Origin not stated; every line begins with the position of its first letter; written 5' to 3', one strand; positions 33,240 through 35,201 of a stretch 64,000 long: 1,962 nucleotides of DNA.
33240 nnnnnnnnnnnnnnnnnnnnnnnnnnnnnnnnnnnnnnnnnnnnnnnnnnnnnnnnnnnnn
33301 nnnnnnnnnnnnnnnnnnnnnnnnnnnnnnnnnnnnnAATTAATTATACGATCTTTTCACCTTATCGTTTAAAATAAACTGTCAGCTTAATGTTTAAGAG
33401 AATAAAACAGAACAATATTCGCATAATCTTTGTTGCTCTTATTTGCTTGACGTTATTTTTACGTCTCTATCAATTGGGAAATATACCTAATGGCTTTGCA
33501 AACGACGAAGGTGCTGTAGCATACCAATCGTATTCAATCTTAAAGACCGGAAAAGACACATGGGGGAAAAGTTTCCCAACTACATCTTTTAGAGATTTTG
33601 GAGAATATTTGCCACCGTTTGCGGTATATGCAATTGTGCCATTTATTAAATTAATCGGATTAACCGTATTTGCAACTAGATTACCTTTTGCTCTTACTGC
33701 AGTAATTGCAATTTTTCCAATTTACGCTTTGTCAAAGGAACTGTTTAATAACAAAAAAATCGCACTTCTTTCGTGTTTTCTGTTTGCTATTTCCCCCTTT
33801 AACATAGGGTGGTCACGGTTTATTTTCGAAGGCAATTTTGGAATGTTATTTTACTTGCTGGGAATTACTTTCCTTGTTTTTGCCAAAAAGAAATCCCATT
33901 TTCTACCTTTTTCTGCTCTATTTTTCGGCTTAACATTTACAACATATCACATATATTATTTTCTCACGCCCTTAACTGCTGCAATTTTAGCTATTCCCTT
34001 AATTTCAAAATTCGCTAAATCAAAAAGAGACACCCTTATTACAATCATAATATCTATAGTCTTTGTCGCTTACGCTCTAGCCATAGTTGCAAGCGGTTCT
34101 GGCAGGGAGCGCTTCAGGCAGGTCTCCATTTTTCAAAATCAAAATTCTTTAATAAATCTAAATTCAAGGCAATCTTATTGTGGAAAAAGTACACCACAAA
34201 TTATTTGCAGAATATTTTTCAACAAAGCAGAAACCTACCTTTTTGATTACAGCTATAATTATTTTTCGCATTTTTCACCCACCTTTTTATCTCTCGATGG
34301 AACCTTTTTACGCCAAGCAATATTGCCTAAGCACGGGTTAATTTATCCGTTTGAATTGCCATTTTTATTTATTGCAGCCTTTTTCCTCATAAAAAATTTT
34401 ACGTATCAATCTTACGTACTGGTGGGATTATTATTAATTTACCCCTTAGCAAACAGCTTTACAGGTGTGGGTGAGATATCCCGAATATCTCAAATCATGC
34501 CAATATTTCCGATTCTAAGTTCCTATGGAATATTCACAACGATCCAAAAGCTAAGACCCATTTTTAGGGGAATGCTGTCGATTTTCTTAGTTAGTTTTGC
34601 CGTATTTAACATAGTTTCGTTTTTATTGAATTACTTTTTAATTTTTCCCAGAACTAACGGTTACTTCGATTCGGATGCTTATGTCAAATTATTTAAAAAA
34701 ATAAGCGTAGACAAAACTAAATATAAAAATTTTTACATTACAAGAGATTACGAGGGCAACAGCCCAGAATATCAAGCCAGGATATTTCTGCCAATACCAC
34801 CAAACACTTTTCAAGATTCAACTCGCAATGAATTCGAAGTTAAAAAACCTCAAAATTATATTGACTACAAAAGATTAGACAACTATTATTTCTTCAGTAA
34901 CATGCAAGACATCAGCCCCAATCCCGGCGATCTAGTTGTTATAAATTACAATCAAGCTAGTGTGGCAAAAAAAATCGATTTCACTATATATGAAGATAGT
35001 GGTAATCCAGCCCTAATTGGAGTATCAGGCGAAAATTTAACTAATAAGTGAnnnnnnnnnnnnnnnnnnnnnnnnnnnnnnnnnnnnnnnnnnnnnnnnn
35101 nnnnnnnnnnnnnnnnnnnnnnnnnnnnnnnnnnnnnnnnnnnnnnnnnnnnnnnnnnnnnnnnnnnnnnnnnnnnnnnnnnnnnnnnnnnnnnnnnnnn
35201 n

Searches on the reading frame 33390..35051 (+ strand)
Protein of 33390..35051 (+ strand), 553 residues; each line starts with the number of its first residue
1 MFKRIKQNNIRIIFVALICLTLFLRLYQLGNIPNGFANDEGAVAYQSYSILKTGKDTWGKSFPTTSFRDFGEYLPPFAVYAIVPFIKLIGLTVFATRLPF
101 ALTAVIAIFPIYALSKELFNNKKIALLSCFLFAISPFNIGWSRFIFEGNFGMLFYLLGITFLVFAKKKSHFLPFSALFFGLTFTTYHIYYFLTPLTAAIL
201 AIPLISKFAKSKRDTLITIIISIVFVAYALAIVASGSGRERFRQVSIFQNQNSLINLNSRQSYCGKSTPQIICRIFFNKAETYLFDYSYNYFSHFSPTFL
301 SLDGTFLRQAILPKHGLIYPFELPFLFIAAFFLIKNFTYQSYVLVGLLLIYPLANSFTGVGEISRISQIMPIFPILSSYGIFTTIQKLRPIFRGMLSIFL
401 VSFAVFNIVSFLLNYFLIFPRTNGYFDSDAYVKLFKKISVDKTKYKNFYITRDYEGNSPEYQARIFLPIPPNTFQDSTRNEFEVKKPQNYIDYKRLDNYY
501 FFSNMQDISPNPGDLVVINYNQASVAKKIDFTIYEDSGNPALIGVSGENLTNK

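Call 5: search_protein_families(library=pfam, proteins=[window:33390-35051:+], max_evalue=0.01)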
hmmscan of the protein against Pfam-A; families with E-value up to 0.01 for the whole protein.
window:33390-35051:+ (553 aa): 1 family
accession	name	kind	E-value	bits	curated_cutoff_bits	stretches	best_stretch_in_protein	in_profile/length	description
PF13231.12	PMT_2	-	1.4e-10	42.1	26.1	1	75-225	3-155/160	Dolichyl-phosphate-mannose-protein mannosyltransferase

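Call 10: search_protein_families(library=ncbifam, proteins=[window:33390-35051:+], max_evalue=0.001)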
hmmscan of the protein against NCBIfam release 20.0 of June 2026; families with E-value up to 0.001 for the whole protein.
window:33390-35051:+ (553 aa): 1 family
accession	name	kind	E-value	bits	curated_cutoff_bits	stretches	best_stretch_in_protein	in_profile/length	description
TIGR03663.1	TIGR03663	subfamily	3.7e-09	36.1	126.25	1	12-232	2-210/435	flippase activity-associated protein Agl23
